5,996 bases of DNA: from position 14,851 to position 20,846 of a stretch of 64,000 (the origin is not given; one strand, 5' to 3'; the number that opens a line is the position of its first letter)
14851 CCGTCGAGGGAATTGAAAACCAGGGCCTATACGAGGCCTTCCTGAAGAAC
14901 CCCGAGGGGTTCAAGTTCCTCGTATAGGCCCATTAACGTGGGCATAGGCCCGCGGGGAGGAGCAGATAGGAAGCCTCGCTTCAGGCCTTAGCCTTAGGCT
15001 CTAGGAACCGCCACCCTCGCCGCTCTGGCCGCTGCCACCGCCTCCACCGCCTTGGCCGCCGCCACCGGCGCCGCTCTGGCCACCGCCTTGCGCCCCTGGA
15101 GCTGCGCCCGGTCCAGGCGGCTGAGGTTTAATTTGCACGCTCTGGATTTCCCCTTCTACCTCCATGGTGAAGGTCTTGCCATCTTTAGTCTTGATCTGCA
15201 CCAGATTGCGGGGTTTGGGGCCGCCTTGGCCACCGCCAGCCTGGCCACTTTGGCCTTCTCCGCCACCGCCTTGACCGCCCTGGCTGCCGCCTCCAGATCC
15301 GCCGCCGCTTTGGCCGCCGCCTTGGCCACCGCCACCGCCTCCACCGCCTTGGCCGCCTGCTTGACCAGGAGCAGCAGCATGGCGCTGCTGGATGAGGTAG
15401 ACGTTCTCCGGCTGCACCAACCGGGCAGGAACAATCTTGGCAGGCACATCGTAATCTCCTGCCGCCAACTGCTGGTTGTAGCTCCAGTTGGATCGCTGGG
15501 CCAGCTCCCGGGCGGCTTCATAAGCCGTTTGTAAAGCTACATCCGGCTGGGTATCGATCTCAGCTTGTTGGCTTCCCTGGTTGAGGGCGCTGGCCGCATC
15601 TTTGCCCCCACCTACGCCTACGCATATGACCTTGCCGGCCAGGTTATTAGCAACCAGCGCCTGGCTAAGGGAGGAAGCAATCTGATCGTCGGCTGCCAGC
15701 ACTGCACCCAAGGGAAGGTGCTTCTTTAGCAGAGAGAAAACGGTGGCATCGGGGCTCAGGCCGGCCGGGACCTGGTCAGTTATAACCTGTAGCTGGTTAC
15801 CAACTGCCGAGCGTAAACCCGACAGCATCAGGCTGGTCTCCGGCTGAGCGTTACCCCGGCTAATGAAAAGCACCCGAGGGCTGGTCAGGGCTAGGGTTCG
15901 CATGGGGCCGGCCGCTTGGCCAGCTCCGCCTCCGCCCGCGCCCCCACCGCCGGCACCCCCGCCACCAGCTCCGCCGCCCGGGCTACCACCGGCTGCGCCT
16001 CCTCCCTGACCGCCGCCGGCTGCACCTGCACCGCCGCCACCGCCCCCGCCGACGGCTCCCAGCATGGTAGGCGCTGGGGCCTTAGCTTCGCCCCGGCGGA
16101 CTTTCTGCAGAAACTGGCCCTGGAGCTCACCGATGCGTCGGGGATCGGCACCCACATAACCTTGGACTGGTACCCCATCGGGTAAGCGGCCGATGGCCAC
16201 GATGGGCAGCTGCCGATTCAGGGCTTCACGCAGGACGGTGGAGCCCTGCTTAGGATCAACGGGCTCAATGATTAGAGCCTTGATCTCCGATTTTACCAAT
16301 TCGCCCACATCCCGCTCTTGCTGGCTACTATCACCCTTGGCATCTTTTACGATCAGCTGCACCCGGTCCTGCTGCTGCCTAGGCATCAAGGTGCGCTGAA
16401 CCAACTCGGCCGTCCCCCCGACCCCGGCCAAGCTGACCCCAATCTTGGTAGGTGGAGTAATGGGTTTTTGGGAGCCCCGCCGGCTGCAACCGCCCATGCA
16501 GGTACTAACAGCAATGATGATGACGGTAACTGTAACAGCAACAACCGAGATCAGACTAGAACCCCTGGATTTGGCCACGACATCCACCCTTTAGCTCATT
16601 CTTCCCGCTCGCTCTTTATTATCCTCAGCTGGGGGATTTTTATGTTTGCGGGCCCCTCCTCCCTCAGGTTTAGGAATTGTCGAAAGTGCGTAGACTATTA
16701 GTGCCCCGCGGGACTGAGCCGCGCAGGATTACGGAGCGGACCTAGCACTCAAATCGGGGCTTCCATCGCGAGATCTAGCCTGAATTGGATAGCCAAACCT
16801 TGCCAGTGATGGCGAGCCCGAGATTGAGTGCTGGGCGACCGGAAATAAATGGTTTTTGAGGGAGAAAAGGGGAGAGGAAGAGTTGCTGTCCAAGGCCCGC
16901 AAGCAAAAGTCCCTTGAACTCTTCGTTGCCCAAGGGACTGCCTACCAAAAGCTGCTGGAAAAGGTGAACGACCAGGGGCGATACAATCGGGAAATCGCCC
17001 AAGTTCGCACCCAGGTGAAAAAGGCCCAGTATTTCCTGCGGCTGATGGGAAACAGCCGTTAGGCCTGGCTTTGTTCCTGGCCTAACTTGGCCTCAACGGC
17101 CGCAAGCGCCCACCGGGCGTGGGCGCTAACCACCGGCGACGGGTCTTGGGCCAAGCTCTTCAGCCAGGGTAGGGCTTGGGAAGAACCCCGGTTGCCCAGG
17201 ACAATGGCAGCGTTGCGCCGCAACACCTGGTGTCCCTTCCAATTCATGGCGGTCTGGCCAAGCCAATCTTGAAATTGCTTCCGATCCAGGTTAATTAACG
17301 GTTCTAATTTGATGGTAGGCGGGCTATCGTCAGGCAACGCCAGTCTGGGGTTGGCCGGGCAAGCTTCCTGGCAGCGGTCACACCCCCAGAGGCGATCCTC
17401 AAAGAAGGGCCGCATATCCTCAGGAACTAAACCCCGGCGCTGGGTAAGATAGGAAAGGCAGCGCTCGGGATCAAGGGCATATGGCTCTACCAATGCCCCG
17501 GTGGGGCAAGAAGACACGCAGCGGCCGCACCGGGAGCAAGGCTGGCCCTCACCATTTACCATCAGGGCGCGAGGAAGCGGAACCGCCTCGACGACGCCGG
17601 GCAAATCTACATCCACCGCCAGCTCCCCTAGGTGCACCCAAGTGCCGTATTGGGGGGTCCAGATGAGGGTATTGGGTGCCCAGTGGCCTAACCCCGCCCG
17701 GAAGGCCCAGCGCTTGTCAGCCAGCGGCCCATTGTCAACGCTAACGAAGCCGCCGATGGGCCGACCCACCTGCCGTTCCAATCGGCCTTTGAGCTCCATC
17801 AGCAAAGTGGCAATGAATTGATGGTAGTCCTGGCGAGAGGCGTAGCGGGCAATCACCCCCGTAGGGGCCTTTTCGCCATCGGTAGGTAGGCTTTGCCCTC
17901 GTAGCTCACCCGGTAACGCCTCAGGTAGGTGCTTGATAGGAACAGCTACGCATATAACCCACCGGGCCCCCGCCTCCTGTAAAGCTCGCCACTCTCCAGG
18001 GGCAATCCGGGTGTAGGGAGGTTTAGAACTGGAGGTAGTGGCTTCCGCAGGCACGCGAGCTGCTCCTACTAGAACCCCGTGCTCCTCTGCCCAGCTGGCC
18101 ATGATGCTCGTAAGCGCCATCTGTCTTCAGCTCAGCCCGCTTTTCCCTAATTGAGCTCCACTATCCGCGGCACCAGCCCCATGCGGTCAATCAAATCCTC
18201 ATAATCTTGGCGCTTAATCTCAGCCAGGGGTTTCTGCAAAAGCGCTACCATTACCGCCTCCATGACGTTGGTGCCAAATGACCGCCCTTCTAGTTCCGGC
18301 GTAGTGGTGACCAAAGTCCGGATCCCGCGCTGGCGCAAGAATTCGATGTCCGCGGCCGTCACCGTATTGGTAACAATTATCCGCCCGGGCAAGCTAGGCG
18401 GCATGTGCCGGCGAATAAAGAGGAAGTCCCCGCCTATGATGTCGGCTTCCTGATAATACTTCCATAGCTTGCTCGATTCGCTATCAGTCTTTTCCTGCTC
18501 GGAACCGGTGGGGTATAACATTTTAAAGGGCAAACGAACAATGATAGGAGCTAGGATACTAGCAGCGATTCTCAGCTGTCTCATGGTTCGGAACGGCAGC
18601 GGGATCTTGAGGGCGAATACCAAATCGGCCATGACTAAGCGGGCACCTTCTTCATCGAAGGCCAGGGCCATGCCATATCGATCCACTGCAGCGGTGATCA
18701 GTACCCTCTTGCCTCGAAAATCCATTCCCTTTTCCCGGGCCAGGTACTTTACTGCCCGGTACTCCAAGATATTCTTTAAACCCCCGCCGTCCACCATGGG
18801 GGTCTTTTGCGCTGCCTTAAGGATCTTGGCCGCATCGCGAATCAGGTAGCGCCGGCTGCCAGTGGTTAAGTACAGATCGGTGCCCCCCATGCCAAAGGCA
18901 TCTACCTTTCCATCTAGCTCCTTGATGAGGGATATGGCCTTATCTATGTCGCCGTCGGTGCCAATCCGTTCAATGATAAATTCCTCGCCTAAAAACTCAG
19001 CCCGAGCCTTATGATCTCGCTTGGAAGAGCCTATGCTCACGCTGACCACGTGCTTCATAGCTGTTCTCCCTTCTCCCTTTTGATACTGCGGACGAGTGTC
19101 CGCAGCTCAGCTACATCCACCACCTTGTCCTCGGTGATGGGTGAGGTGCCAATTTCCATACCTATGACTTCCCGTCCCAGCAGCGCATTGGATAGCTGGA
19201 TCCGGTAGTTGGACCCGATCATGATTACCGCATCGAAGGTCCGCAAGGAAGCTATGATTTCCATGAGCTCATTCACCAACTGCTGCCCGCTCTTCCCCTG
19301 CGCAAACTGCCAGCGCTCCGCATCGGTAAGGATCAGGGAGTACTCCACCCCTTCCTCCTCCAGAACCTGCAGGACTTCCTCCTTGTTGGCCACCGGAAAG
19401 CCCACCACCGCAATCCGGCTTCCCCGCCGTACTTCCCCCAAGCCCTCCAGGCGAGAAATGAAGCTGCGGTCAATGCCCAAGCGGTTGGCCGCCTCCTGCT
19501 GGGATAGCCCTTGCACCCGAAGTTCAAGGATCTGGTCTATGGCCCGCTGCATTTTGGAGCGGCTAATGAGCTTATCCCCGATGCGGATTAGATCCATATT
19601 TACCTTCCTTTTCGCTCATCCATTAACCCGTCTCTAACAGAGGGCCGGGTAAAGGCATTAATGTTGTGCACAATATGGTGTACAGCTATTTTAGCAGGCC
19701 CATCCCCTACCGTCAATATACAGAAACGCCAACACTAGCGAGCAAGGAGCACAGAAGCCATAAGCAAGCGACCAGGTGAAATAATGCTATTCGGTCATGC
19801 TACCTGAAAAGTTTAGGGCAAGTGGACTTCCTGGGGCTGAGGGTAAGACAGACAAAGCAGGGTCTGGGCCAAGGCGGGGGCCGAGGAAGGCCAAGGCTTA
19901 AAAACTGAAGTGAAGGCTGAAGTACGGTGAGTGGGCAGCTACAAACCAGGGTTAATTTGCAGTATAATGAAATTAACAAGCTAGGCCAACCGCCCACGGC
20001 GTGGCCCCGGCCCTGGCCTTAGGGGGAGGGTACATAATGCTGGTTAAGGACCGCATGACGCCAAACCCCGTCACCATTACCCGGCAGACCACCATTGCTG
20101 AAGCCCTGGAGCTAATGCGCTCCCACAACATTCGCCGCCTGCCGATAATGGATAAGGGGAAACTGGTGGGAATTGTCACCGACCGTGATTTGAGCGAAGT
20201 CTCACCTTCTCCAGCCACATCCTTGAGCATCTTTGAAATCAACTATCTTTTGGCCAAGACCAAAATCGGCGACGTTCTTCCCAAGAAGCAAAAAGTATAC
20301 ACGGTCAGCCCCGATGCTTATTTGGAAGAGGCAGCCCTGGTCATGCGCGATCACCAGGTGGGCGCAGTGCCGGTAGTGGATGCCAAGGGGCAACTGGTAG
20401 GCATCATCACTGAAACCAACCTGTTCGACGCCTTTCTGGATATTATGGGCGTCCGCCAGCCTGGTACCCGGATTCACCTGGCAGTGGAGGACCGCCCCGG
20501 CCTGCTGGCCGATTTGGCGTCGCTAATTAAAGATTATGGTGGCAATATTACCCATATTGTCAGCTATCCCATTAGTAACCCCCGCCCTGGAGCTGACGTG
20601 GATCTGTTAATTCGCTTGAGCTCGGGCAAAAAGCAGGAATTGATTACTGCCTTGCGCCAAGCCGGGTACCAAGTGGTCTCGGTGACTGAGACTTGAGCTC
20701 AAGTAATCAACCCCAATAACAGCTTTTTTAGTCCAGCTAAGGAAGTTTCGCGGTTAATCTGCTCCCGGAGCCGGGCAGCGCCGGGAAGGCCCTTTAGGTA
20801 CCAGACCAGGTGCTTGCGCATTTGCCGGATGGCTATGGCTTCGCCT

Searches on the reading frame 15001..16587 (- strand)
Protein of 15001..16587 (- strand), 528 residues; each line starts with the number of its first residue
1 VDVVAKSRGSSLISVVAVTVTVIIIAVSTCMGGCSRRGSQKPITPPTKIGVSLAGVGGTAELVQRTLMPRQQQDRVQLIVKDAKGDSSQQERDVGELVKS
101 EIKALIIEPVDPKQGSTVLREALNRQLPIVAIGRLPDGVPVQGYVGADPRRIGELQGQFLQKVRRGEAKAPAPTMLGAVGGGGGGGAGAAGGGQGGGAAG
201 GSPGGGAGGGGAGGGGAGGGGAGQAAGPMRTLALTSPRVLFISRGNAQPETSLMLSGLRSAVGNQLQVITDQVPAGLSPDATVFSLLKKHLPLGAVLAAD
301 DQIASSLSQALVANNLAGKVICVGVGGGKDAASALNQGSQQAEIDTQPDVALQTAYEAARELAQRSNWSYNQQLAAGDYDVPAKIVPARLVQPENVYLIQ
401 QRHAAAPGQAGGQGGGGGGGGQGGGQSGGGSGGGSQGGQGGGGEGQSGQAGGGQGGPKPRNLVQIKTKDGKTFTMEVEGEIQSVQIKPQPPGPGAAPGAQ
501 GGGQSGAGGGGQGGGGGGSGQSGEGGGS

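Call 69: search_protein_families(library=pfam, proteins=[window:15001-16587:-], max_evalue=0.00001)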
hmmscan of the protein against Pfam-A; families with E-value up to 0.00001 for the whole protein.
window:15001-16587:- (528 aa): 1 family
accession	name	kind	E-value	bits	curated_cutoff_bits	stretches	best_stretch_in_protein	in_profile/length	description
PF13407.12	Peripla_BP_4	-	1.3e-21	77.8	35.1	2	77-165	30-119/258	Periplasmic binding protein domain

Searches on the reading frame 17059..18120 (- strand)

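Call 69: search_protein_families(library=pfam, proteins=[window:17059-18120:-], max_evalue=0.00001)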
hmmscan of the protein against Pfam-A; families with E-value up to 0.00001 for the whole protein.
window:17059-18120:- (353 aa): 7 families
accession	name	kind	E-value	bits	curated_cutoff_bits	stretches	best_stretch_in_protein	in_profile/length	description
PF13484.11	Fer4_16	-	4.7e-17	62.9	30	1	195-257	2-66/66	4Fe-4S double cluster binding domain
PF13646.12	HEAT_2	-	2.1e-08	34.8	27.7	1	295-342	11-58/88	HEAT repeats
PF13237.11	Fer4_10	-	8.3e-07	29.3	25.5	0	192-209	6-25/53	4Fe-4S dicluster domain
PF08331.15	QueG_DUF1730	-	9e-07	29.2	25.1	1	51-129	10-76/77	Epoxyqueuosine reductase QueG, DUF1730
PF12838.12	Fer4_7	-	1.8e-06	28.8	27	1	195-257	2-51/52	4Fe-4S dicluster domain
PF13187.11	Fer4_9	-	1.8e-06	28.3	27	0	194-209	36-51/52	4Fe-4S dicluster domain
PF00037.32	Fer4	-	3.3e-06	27.1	21.1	0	195-210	8-23/24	4Fe-4S binding domain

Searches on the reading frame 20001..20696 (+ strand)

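Call 69: search_protein_families(library=pfam, proteins=[window:20001-20696:+], max_evalue=0.00001)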
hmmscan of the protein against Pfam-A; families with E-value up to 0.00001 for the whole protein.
window:20001-20696:+ (231 aa): 2 families
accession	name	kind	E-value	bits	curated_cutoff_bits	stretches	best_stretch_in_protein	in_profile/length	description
PF00571.33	CBS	-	1.9e-33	115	24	2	15-67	1-54/57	CBS domain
PF01842.31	ACT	-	6.7e-08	32.6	27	1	162-220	7-63/66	ACT domain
